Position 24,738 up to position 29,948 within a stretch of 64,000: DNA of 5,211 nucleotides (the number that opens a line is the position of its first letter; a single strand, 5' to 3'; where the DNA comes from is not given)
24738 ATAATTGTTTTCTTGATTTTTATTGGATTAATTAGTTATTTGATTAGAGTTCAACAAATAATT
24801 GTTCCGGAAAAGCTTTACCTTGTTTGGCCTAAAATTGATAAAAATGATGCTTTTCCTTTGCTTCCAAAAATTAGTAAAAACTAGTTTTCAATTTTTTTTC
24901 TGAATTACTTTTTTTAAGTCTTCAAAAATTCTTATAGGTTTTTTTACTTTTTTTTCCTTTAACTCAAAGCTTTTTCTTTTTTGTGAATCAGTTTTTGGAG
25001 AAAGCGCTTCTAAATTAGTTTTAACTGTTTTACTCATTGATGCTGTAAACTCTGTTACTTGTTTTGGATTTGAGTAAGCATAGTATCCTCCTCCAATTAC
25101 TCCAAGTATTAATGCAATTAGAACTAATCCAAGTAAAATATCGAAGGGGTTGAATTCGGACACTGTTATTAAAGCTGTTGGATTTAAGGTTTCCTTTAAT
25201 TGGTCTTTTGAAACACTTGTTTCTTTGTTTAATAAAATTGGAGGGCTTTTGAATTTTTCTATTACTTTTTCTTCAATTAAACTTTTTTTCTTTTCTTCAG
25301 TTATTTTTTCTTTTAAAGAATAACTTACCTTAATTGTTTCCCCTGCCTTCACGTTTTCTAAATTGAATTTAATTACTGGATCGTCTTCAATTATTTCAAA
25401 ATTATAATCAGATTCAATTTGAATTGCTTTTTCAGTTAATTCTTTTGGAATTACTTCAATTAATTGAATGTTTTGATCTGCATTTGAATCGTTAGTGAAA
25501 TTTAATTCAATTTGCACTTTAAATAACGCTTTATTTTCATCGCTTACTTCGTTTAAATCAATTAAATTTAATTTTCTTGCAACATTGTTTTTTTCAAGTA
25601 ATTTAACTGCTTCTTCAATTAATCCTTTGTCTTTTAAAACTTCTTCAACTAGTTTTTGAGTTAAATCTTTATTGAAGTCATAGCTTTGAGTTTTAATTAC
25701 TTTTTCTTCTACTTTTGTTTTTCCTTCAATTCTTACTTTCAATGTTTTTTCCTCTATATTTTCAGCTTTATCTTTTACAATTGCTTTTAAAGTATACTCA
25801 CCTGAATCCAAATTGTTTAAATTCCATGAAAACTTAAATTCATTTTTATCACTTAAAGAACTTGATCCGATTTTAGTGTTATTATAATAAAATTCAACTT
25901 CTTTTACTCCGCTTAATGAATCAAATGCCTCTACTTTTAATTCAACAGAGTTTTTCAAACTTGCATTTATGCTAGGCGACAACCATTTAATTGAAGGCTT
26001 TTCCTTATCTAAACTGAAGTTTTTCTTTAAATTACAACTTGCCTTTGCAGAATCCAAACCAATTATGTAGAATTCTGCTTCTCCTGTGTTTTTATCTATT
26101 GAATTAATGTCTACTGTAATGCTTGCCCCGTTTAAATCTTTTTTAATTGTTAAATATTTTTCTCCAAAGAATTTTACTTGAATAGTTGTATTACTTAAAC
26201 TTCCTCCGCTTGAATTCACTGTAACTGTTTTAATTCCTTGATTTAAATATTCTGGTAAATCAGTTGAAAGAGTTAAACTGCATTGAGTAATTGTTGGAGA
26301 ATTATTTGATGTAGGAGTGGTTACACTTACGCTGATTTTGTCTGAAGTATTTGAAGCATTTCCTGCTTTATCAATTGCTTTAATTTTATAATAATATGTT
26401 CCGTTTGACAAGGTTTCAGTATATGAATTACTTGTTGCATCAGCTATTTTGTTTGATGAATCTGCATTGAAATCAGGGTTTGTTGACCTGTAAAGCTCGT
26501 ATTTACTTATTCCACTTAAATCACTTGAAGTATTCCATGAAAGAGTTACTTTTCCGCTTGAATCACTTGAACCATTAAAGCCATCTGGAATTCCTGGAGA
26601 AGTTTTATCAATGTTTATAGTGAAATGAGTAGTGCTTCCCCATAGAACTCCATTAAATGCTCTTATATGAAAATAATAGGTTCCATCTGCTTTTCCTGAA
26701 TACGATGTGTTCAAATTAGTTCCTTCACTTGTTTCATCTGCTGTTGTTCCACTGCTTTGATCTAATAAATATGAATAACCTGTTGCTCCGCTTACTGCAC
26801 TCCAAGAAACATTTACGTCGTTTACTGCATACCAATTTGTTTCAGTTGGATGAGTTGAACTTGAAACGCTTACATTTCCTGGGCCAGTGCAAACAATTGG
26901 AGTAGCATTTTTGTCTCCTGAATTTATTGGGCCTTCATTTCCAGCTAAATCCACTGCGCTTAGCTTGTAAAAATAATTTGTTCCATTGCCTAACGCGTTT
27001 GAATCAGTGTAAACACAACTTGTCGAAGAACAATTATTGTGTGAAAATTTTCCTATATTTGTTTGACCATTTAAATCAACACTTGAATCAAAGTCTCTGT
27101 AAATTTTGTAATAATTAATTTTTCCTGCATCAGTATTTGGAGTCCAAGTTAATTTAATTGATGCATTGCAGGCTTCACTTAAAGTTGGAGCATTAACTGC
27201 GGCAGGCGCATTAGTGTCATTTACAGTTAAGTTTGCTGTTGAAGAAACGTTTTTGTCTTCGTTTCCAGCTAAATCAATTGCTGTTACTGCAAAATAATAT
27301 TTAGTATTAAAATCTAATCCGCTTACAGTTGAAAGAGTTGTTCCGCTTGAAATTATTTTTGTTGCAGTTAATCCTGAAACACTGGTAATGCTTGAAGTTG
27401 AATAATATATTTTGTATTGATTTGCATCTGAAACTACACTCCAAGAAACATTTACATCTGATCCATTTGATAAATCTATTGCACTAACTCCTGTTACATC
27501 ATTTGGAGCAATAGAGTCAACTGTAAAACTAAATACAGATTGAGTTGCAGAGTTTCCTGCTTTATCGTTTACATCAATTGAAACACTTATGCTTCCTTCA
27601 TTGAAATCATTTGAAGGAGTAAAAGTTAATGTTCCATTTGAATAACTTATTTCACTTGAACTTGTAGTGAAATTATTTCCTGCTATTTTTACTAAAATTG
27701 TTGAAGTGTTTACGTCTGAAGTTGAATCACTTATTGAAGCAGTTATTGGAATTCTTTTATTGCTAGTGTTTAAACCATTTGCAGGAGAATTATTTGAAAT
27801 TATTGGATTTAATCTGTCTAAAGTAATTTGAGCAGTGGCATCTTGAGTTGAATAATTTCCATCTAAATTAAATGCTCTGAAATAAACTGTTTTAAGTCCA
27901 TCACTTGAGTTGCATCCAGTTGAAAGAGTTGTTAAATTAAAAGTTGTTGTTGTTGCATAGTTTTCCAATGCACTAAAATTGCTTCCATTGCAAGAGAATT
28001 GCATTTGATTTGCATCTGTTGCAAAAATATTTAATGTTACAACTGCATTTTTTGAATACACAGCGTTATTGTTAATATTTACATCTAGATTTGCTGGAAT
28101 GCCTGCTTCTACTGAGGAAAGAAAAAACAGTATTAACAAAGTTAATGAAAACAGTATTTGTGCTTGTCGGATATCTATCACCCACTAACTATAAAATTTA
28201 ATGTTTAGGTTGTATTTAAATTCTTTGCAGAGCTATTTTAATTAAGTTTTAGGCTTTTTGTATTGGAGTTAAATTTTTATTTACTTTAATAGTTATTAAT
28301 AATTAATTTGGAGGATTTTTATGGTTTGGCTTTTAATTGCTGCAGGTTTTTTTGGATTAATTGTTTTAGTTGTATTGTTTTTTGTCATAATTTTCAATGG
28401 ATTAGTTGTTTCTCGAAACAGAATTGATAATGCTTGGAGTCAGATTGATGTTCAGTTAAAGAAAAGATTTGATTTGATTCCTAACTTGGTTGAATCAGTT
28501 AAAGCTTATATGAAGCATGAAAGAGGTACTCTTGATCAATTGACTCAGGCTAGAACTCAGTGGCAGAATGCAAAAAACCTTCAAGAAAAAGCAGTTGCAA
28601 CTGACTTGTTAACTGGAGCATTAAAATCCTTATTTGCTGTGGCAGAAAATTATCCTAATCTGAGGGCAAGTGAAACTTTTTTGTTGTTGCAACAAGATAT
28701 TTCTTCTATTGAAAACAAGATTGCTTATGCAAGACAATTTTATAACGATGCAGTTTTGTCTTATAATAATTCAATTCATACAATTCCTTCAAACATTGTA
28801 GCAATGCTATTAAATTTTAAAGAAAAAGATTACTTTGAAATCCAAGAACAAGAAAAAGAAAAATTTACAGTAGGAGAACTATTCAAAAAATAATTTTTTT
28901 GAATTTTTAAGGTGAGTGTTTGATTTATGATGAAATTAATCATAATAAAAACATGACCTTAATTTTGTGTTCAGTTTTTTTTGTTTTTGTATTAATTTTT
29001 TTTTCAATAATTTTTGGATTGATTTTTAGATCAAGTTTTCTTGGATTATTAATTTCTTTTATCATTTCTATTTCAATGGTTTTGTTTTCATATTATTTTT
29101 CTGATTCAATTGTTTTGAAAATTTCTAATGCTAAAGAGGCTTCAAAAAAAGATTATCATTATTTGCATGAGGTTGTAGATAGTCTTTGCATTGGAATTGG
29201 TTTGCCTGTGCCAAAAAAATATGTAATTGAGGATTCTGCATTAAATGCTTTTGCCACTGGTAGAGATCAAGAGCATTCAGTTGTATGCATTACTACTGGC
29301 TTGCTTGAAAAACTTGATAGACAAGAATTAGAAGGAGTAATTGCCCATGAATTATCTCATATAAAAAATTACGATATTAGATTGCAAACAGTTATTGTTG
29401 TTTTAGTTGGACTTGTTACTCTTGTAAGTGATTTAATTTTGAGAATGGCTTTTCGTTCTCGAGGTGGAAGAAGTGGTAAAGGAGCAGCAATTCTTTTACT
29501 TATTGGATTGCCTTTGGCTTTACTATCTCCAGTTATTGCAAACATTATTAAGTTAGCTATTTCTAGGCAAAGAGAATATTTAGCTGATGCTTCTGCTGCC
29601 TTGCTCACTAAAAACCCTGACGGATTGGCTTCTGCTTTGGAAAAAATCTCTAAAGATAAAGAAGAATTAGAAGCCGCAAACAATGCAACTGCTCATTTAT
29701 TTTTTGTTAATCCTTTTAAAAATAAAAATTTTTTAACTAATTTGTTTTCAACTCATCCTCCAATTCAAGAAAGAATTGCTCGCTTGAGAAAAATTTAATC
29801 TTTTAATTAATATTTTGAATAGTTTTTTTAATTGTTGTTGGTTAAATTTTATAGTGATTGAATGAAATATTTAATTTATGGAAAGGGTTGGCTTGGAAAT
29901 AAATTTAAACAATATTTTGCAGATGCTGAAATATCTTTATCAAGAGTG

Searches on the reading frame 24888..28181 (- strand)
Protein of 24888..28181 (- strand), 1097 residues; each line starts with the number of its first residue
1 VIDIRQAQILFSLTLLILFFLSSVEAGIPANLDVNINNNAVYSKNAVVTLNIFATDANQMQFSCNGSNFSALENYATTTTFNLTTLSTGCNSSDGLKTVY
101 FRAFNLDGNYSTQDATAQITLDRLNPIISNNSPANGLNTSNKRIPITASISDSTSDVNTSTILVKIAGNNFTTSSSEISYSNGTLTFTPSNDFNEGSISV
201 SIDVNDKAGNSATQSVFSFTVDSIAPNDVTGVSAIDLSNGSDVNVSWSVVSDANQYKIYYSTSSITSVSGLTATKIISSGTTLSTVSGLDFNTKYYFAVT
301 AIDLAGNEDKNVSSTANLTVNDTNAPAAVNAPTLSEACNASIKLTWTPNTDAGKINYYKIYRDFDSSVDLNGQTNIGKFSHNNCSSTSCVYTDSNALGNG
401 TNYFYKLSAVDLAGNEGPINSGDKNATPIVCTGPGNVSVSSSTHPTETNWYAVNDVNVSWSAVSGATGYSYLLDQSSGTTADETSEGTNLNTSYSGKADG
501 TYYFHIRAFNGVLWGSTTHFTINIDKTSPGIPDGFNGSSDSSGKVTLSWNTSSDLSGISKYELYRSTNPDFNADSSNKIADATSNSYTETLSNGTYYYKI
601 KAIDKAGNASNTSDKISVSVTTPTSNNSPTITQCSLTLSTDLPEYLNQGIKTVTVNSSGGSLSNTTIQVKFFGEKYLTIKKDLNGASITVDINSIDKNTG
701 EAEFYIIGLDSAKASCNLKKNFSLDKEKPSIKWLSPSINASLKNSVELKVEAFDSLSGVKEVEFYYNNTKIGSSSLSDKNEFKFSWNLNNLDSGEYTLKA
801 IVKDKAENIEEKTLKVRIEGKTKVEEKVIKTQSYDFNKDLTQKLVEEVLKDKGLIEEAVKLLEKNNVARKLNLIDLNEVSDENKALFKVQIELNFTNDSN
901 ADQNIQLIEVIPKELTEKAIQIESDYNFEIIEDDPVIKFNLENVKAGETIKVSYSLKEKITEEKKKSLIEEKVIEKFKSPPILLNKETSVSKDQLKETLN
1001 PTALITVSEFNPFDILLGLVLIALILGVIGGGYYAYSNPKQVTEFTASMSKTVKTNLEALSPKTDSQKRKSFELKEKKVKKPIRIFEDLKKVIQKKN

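Call 27: search_protein_families(library=pfam, proteins=[window:24888-28181:-], max_evalue=0.0001)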
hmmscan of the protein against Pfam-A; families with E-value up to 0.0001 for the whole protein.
window:24888-28181:- (1097 aa): 5 families
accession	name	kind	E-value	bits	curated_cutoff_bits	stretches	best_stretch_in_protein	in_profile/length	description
PF19077.6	Big_13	-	1.2e-16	61.5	27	1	155-222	36-101/102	Bacterial Ig-like domain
PF17957.7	Big_7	-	7.2e-13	49.4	24.1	1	729-800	1-70/70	Bacterial Ig domain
PF00041.27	fn3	-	4.2e-10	40.1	25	0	229-309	3-76/84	Fibronectin type III domain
PF21910.2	GH85_C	-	4.8e-06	27.4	27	0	328-365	5-39/95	GH85 endohexosaminidases, C-terminal domain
PF17892.7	Cadherin_5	-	3.5e-05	24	26.5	1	143-216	21-93/98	Cadherin-like domain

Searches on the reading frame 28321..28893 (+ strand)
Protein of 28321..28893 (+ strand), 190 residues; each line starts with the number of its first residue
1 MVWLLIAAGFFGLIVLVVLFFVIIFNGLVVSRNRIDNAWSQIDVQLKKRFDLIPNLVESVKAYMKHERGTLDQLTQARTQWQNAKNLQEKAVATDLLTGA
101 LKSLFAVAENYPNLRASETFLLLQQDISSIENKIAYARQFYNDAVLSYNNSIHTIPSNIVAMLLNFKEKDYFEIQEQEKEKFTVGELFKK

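Call 63: search_protein_families(library=pfam, proteins=[window:28321-28893:+], max_evalue=0.0001)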
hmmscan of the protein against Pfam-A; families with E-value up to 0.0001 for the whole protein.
window:28321-28893:+ (190 aa): 1 family
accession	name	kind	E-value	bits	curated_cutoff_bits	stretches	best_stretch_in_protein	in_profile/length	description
PF04011.17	LemA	-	2.1e-56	190.3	26.2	1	38-184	1-147/149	LemA family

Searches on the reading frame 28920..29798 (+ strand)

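Call 63: search_protein_families(library=pfam, proteins=[window:28920-29798:+], max_evalue=0.0001)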
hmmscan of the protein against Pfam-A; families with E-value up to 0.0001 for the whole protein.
window:28920-29798:+ (292 aa): 1 family
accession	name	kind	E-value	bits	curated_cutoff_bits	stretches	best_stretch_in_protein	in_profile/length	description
PF01435.24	Peptidase_M48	-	1.2e-34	120.2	20.3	1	80-291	5-184/186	Peptidase family M48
